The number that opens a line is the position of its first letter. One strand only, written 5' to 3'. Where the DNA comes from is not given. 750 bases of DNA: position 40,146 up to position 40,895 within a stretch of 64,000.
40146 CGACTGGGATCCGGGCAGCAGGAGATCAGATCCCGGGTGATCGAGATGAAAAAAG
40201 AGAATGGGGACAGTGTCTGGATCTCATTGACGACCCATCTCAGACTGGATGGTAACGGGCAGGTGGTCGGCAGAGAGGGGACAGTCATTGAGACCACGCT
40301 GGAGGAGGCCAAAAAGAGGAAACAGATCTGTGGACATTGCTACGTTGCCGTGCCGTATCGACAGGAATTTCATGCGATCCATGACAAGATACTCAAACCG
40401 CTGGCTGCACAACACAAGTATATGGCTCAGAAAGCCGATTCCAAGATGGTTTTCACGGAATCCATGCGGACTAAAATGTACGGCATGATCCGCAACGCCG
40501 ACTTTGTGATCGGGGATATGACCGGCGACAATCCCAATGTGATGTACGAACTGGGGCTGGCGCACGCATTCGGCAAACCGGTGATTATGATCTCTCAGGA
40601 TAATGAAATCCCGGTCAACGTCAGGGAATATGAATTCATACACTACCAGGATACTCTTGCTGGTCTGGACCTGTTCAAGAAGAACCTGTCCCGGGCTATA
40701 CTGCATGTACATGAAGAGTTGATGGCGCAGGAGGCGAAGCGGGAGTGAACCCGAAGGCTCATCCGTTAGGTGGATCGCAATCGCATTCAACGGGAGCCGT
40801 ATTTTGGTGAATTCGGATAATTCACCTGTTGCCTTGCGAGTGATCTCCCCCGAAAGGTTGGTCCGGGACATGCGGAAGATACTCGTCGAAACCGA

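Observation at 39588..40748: PAS-PAS sensor fused to a nucleoside-2-deoxyribosyltransferase-like / TIR-like Rossmann domain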

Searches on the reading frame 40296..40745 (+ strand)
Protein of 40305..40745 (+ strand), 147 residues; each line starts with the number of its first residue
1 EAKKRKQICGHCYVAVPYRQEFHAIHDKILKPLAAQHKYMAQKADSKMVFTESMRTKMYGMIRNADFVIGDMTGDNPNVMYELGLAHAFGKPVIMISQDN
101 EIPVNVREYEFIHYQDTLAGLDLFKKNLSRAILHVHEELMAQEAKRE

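Call 3: search_protein_families(library=pfam, proteins=[window:40305-40745:+], max_evalue=10)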
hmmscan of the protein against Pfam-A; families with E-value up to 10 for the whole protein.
window:40305-40745:+ (147 aa): 2 families
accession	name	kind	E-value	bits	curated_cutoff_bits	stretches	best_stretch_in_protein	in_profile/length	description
PF05014.21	Nuc_deoxyrib_tr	-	3.5e-07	30.8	28.8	1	29-101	31-101/117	Nucleoside 2-deoxyribosyltransferase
PF15891.11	Nuc_deoxyri_tr2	-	0.21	12.4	30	1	29-99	33-104/105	Nucleoside 2-deoxyribosyltransferase like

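Call 4: search_protein_families(library=ncbifam, proteins=[window:40305-40745:+], max_evalue=10)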
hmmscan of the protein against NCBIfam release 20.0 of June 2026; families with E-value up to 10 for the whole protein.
window:40305-40745:+ (147 aa): 1 family
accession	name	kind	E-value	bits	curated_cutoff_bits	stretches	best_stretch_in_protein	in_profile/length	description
TIGR01509.1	HAD-SF-IA-v3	subfamily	0.022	14.9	29.4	1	13-90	47-125/154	HAD-IA family hydrolase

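Call 5: search_protein_families(library=padloc, proteins=[window:40305-40745:+], max_evalue=10)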
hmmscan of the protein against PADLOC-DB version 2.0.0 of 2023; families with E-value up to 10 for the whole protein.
window:40305-40745:+ (147 aa): 2 families
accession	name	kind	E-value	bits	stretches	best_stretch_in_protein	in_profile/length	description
PDLC00733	Effector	-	5.3e-06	23.5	1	40-118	278-358/388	TIR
PDLC01794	CARF1--CARF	-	0.038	11.8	1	38-90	63-114/168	-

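Call 6: search_solved_structures(query=window:40305-40745:+, max_evalue=10, show_alignments=3)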
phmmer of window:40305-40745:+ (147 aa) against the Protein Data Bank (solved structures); distinct sequences matched with E-value up to 10: 15.
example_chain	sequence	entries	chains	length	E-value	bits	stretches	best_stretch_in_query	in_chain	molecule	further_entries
2klh_A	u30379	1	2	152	0.028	17.9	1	59-97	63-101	c-Myc-responsive protein Rcl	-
4fyh_A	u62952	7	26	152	0.031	17.7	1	60-97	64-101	Deoxyribonucleoside 5'-monophosphate N-glycosidase | 2'-deoxynucleoside 5'-phosphate N-hydrolase 1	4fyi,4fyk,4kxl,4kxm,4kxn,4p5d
2khz_A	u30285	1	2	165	0.042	17.3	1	61-97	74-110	c-Myc-responsive protein Rcl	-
3ub0_A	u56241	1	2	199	0.059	16.8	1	6-142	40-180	Non-structural protein 6, nsp6,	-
6evs_A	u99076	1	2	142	0.25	14.8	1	68-112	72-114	N-deoxyribosyltransferase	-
5vto_A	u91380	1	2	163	0.33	14.4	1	62-117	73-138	Blasticidin M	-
8rpt_B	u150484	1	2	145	0.77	13.2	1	61-96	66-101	2'-deoxynucleoside 5'-phosphate N-hydrolase 1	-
8rps_C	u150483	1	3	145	0.84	13.1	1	61-96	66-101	2'-deoxynucleoside 5'-phosphate N-hydrolase 1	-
8rqd_C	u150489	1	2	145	0.91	13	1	62-96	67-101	2'-deoxynucleoside 5'-phosphate N-hydrolase 1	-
9da1_A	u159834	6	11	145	0.93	13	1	62-96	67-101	5-hydroxymethyl-dUMP N-hydrolase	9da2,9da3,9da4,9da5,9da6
8qhr_A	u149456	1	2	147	0.93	13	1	62-96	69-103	2'-deoxynucleoside 5'-phosphate N-hydrolase 1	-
8os9_A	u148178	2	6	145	0.93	13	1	62-96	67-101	2'-deoxynucleoside 5'-phosphate N-hydrolase 1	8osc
6qai_A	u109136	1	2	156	0.93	13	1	52-101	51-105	2-Deoxyribosyltransferase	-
4p5e_A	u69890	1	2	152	1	12.9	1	62-96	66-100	2'-deoxynucleoside 5'-phosphate N-hydrolase 1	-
9i3q_A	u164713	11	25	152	1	12.8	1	62-96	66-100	5-hydroxymethyl-dUMP N-hydrolase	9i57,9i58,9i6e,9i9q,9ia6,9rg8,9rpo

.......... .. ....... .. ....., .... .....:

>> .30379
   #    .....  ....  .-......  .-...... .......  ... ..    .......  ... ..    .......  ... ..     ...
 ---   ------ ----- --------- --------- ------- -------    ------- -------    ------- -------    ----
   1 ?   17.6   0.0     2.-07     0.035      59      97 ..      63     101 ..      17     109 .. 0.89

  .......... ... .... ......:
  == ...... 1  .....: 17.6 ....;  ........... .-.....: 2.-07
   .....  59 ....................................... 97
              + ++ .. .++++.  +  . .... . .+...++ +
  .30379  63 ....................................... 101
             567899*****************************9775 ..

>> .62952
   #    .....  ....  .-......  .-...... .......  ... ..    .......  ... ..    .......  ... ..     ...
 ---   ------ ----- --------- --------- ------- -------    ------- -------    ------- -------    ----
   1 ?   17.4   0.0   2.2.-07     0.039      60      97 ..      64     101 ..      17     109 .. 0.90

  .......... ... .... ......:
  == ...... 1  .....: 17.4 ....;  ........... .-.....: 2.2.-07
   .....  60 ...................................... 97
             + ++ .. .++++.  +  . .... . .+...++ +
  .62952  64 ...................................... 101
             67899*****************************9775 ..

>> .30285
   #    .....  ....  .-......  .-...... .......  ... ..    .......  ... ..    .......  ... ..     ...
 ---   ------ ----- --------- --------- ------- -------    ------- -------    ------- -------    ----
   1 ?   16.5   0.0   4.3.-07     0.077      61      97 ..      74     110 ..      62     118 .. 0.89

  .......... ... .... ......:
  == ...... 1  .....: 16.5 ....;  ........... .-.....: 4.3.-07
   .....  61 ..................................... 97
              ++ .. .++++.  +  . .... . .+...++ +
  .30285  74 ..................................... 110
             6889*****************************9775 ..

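Call 25: predict_structure(alignment_id=A1)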
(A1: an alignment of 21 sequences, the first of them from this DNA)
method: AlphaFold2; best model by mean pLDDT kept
length: 150 residues; sequences in the alignment: 21
mean_pLDDT: 90.9   pTM: 0.86
mean pLDDT of the five models: 90.9, 90.2, 89.7, 88.3, 87.8
residues with pLDDT >= 90: 113; 70-90: 27; 50-70: 10; < 50: 0
segments of 3 or more residues with pLDDT < 50: none
pLDDT, mean of each block of 10 residues (from residue 1): 61 95 92 97 91 82 96 95 96 96 84 93 96 97 91
secondary structure, 60 per line:
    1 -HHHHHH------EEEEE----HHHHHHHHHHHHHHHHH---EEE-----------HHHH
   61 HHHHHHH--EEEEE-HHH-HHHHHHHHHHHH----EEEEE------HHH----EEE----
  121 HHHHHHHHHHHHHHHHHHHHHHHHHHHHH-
elements in order: H2-7 E14-18 H23-39 E43-45 H57-67 E70-74 H80-91 E96-100 E114-116 H121-149

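Call 27: search_protein_representatives(alignment_id=A1)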
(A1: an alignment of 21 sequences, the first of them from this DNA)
Query: 21 sequences, 140 profile positions. Proteins with E-value up to 0.001 (for the whole library): 41435; up to 1e-10: 29092; up to 1e-30: 3989. The best 150 are listed.
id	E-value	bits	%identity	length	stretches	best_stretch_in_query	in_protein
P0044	5.1e-74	262.7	-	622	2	7-137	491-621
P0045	7.7e-69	245.9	-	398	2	5-137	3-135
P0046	1.3e-67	242.0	-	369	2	8-136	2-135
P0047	7.2e-66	236.3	-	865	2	6-131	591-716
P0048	7.7e-65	233.0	-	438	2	5-137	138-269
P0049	3.1e-63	227.8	-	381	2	7-138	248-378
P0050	6.5e-63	226.7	-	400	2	4-118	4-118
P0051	2.1e-62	225.1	-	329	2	8-136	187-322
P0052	2.6e-62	224.8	-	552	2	3-136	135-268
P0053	5.4e-62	223.7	-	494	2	8-136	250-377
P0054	8.5e-62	223.1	-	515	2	6-138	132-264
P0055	1.2e-61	222.6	-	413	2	5-138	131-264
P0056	5.5e-61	220.5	-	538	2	5-137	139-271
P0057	5.5e-61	220.5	-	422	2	6-138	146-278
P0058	6.3e-61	220.3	-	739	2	5-138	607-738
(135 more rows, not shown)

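Call 30: search_protein_families(library=pfam, alignment_id=A2, max_evalue=0.0001)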
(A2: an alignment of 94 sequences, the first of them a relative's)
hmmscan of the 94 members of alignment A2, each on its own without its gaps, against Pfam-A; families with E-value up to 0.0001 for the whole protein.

A. member 1, P0044 (622 aa): 2 families
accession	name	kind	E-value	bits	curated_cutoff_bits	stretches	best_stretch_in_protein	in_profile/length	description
PF07228.17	SpoIIE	-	1.3e-07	32.2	25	1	195-268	112-191/192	Stage II sporulation protein E (SpoIIE)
PF05014.21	Nuc_deoxyrib_tr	-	3.7e-07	30.7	28.8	0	373-426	48-103/117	Nucleoside 2-deoxyribosyltransferase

B. families by the number of members that match (of 94 scanned): 86 families (the first 25 are shown)
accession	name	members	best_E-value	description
PF05014.21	Nuc_deoxyrib_tr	61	2.1e-10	Nucleoside 2-deoxyribosyltransferase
PF00072.30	Response_reg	27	1.4e-29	Response regulator receiver domain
PF13185.12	GAF_2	5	1.2e-70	GAF domain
PF01590.32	GAF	5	1.9e-59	GAF domain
PF13492.12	GAF_3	5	4.2e-46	GAF domain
PF19960.5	EAD7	4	1.3e-24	Effector-associated domain 7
PF12770.12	CHAT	3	1e-28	CHAT domain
PF13676.11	TIR_2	3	5.4e-24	TIR domain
PF01048.26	PNP_UDP_1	3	1.1e-20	Phosphorylase superfamily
PF19961.5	EAD8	3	2.3e-09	Effector-associated domain 8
PF13646.12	HEAT_2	2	5.1e-28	HEAT repeats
PF02985.28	HEAT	2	2e-09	HEAT repeat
PF13513.12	HEAT_EZ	2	4.1e-08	HEAT-like repeat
PF01582.25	TIR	2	5.3e-08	TIR domain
PF16095.11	COR-A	1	1.2e-29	C-terminal of Roc, COR-A domain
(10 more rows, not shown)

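Call 31: fold_search(model_id=the predicted structure, library=pdb)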
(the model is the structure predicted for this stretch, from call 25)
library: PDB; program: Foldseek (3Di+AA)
matches with E <= 10: 1559; with E <= 0.001: 75
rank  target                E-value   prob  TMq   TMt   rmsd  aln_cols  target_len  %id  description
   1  2a0k_A                8.2e-06  1.00  0.53  0.50   2.5        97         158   23  Crystal structure of Nucleoside 2-deoxyribosyltransferase from Trypanosoma brucei at 1.8 A resolution (released 2005-07-26)
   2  8pqq_D                1.4e-05  1.00  0.52  0.51   3.5       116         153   17  Nucleoside 2'deoxyribosyltransferase from Chroococcidiopsis thermalis PCC 7203 E88Q Mutant bound to Clofarabine (released 2024-02-21)
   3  9emx_C                1.5e-05  1.00  0.53  0.52   3.6       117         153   14  Nucleoside 2'deoxyribosyltransferase from Chroococcidiopsis thermalis PCC 7203 Double Mutant Y7F A9S bound to Cordycep (released 2025-05-07)
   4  8pqs_D                1.6e-05  1.00  0.51  0.51   2.8       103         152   19  Nucleoside 2'deoxyribosyltransferase from Chroococcidiopsis thermalis PCC 7203 E88A Mutant (released 2024-02-21)
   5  6qai_B                1.6e-05  1.00  0.53  0.53   8.9       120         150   22  2-desoxiribosyltransferase from Leishmania mexicana (released 2018-12-26)
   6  8pqt_A                2.0e-05  1.00  0.52  0.51   3.6       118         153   19  Nucleoside 2'deoxyribosyltransferase from Chroococcidiopsis thermalis PCC 7203 WT bound to Bis-Tris (released 2024-02-21)
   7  8qc0_A                2.1e-05  1.00  0.52  0.53   4.4       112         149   20  Nucleoside 2'deoxyribosyltransferase from Chroococcidiopsis thermalis PCC 7203 WT ribosylated (released 2024-02-21)
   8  8pqq_A                2.1e-05  1.00  0.53  0.52   3.6       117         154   15  Nucleoside 2'deoxyribosyltransferase from Chroococcidiopsis thermalis PCC 7203 E88Q Mutant bound to Clofarabine (released 2024-02-21)
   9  8pqt_B                2.4e-05  1.00  0.49  0.51   2.9        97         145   20  Nucleoside 2'deoxyribosyltransferase from Chroococcidiopsis thermalis PCC 7203 WT bound to Bis-Tris (released 2024-02-21)
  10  8pqs_A                2.7e-05  1.00  0.53  0.52   2.7       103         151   16  Nucleoside 2'deoxyribosyltransferase from Chroococcidiopsis thermalis PCC 7203 E88A Mutant (released 2024-02-21)
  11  8pqr_D                3.1e-05  1.00  0.52  0.51   2.7       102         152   18  Nucleoside 2'deoxyribosyltransferase from Chroococcidiopsis thermalis PCC 7203 WT bound to DAD_Immucillin-H (released 2024-02-21)
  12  8pqp_A                3.3e-05  1.00  0.52  0.51   3.8       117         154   21  Nucleoside 2'deoxyribosyltransferase from Chroococcidiopsis thermalis PCC 7203 D62N Mutant bound to ImmH-Forodesine (released 2024-02-21)
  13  9emx_A                3.5e-05  1.00  0.49  0.48   3.1       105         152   17  Nucleoside 2'deoxyribosyltransferase from Chroococcidiopsis thermalis PCC 7203 Double Mutant Y7F A9S bound to Cordycep (released 2025-05-07)
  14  8pqr_A                3.7e-05  1.00  0.52  0.51   3.8       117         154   21  Nucleoside 2'deoxyribosyltransferase from Chroococcidiopsis thermalis PCC 7203 WT bound to DAD_Immucillin-H (released 2024-02-21)
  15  8qc0_B                3.9e-05  1.00  0.52  0.50   3.4       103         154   17  Nucleoside 2'deoxyribosyltransferase from Chroococcidiopsis thermalis PCC 7203 WT ribosylated (released 2024-02-21)
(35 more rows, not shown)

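Call 33: search_protein_families(library=padloc, proteins=[P0048, P0054, P0045], max_evalue=0.001)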
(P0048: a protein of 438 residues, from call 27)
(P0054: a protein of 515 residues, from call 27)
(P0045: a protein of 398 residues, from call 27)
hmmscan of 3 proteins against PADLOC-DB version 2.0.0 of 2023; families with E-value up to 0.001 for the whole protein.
P0048 (438 aa): 1 family
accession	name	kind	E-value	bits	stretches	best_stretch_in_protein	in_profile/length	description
PDLC00733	Effector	-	2.6e-16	57.5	2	301-401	261-364/388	TIR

P0054 (515 aa): 4 families
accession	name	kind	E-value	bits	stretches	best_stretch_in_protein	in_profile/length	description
PDLC00733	Effector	-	2.7e-17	60.7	2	294-414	264-381/388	TIR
PDLC04055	PD-T4-6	-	3.7e-07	27.3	1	4-125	366-487/496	-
PDLC00405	SduA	-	1.8e-05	22.4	1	4-62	7-65/323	DUF4263 domain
PDLC04725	PDC-M60B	-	0.00058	17.7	0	1-61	1-63/158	-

P0045 (398 aa): 3 families
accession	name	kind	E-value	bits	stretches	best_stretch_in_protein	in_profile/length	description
PDLC00733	Effector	-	8.1e-18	62.4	1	18-135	258-377/388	TIR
PDLC00551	JetC2|JetC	-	0.00028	16.8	1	111-258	848-989/1365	DUF3584 domain; MukB-like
PDLC03859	LmuB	-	0.00029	18.2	1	116-255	293-420/611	-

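Call 41: find_homologous_proteins(query=A1, max_evalue=1e-8)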
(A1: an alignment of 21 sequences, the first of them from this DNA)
Query A1 (21 sequences) (150 aa, profile of the alignment): 1276 proteins with E <= 1e-8 among 3341 candidates; the best 120 are listed.
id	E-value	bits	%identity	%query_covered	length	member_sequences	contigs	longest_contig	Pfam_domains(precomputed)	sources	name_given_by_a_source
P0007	1.5e-45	172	52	49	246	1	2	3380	PF05014.22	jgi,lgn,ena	jgi:nucleoside 2-deoxyribosyltransferase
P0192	1.3e-43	166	41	78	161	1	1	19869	-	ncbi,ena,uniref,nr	ncbi:MAG: hypothetical protein CHKLHMKO_00176 [Candidatus Argoarchaeum ethanivorans]|uniref:Nucleosi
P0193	2.7e-43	165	28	86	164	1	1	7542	PF05014.22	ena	-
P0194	5.3e-43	164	35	81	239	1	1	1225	-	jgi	jgi:hypothetical protein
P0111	1.1e-42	163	33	81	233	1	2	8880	PF05014.22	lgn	-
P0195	1.7e-42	162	34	75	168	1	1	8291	PF05014.22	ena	-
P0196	1.9e-42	162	31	80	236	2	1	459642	PF05014.22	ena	-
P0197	1.9e-42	162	30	65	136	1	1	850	PF05014.22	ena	-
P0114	1.9e-42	162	36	79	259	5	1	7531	PF05014.22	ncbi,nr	ncbi:MAG: hypothetical protein HOL05_01370, partial [Nitrospinaceae bacterium]|nr:hypothetical prote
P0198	5.2e-42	161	33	85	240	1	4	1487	-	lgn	-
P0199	8.1e-42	160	32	84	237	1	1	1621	-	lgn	-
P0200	8.1e-42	160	32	65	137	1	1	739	PF05014.22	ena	-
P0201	1.0e-41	160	31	81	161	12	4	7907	PF05014.22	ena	-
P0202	1.7e-41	159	31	88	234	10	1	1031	-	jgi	jgi:hypothetical protein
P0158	2.0e-41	159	34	75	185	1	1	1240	PF05014.22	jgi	-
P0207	5.9e-41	157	38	73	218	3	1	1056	PF05014.22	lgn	-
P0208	5.9e-41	157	32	71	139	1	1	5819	PF05014.22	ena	-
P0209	6.5e-41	157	33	81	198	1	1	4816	PF05014.22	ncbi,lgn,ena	-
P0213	1.1e-40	156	34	79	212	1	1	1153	PF13185.13,PF01590.33,PF05014.22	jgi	jgi:hypothetical protein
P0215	1.2e-40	156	34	75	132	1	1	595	PF05014.22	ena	-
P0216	1.8e-40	156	33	80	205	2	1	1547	PF05014.22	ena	-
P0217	2.0e-40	155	30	65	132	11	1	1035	PF05014.22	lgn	-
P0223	3.4e-40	155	38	69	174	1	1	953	PF05014.22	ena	-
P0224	3.5e-40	155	29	79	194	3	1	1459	PF05014.22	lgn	-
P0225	3.7e-40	155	32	83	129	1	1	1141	PF05014.22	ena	-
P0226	4.1e-40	155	27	81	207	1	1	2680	PF05014.22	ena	-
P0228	4.8e-40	154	35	71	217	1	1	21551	PF05014.22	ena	-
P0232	6.3e-40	154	31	65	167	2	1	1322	PF05014.22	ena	-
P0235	7.0e-40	154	30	81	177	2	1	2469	PF05014.22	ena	-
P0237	7.9e-40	154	32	75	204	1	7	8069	PF05014.22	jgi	jgi:nucleoside 2-deoxyribosyltransferase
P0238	7.9e-40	154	32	75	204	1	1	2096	PF05014.22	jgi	jgi:nucleoside 2-deoxyribosyltransferase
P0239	8.3e-40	154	30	66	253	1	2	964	PF05014.22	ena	-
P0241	8.9e-40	153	34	69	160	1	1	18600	PF05014.22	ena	-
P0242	1.0e-39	153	30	79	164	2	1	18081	PF05014.22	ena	-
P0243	1.1e-39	153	36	83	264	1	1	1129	PF05014.22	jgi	jgi:hypothetical protein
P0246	1.2e-39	153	39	47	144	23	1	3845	PF05014.22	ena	-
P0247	1.5e-39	153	39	47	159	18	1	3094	PF05014.22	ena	-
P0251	1.8e-39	152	40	78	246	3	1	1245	PF05014.22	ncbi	-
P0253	1.9e-39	152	31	73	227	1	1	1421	PF05014.22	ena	-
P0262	3.1e-39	152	31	70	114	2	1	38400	PF05014.22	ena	-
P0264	3.4e-39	152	33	86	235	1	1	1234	PF05014.22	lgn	-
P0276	4.9e-39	151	33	72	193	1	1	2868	PF05014.22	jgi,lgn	jgi:hypothetical protein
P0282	7.9e-39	150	28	86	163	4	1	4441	PF05014.22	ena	-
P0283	8.2e-39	150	35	69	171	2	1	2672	PF05014.22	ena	-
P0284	8.4e-39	150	36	68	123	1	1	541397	PF05014.22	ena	-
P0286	9.2e-39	150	35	69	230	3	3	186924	PF05014.22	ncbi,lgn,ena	-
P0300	1.8e-38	149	28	89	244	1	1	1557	PF05014.22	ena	-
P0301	1.8e-38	149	29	69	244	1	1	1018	PF05014.22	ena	-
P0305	2.0e-38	149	34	67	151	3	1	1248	PF05014.22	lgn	-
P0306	2.3e-38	149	33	65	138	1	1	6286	PF05014.22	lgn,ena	-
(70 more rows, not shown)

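Call 49: search_solved_structures(query=A1, max_evalue=1, show_alignments=5)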
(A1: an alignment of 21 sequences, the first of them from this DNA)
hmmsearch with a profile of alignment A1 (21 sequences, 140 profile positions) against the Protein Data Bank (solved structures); distinct sequences matched with E-value up to 1: 23.
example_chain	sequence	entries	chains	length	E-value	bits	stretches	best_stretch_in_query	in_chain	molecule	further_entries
2klh_A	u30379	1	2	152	1.7e-06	30.9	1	25-94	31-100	c-Myc-responsive protein Rcl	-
4fyh_A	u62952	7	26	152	3.7e-06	29.8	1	25-94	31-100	Deoxyribonucleoside 5'-monophosphate N-glycosidase | 2'-deoxynucleoside 5'-phosphate N-hydrolase 1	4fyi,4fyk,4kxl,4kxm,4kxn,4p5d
2khz_A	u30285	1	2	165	9.3e-06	28.5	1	25-94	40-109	c-Myc-responsive protein Rcl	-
8rpt_B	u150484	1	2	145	4.1e-05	26.4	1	29-94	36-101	2'-deoxynucleoside 5'-phosphate N-hydrolase 1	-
2a0k_A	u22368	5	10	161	5.4e-05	26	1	5-98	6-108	Nucleoside 2-deoxyribosyltransferase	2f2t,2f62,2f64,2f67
8rps_C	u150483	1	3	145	8.4e-05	25.4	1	29-94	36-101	2'-deoxynucleoside 5'-phosphate N-hydrolase 1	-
8rqd_C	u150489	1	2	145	0.00016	24.5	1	31-94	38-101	2'-deoxynucleoside 5'-phosphate N-hydrolase 1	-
9da1_A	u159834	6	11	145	0.00016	24.5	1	31-94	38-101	5-hydroxymethyl-dUMP N-hydrolase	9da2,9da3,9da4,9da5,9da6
8os9_A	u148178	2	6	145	0.00016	24.5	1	31-94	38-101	2'-deoxynucleoside 5'-phosphate N-hydrolase 1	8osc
8qhr_A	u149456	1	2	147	0.00016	24.5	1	31-94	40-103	2'-deoxynucleoside 5'-phosphate N-hydrolase 1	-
4p5e_A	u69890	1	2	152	0.00018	24.4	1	31-94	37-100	2'-deoxynucleoside 5'-phosphate N-hydrolase 1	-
9i3q_A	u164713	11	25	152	0.00018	24.4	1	31-94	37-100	5-hydroxymethyl-dUMP N-hydrolase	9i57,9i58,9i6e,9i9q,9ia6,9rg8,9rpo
8qhq_A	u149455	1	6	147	0.0037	20.1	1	31-94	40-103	2'-deoxynucleoside 5'-phosphate N-hydrolase 1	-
6qai_A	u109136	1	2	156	0.0052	19.6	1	25-99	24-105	2-Deoxyribosyltransferase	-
8pqp_A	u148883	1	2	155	0.025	17.4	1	19-98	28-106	Nucleoside 2-deoxyribosyltransferase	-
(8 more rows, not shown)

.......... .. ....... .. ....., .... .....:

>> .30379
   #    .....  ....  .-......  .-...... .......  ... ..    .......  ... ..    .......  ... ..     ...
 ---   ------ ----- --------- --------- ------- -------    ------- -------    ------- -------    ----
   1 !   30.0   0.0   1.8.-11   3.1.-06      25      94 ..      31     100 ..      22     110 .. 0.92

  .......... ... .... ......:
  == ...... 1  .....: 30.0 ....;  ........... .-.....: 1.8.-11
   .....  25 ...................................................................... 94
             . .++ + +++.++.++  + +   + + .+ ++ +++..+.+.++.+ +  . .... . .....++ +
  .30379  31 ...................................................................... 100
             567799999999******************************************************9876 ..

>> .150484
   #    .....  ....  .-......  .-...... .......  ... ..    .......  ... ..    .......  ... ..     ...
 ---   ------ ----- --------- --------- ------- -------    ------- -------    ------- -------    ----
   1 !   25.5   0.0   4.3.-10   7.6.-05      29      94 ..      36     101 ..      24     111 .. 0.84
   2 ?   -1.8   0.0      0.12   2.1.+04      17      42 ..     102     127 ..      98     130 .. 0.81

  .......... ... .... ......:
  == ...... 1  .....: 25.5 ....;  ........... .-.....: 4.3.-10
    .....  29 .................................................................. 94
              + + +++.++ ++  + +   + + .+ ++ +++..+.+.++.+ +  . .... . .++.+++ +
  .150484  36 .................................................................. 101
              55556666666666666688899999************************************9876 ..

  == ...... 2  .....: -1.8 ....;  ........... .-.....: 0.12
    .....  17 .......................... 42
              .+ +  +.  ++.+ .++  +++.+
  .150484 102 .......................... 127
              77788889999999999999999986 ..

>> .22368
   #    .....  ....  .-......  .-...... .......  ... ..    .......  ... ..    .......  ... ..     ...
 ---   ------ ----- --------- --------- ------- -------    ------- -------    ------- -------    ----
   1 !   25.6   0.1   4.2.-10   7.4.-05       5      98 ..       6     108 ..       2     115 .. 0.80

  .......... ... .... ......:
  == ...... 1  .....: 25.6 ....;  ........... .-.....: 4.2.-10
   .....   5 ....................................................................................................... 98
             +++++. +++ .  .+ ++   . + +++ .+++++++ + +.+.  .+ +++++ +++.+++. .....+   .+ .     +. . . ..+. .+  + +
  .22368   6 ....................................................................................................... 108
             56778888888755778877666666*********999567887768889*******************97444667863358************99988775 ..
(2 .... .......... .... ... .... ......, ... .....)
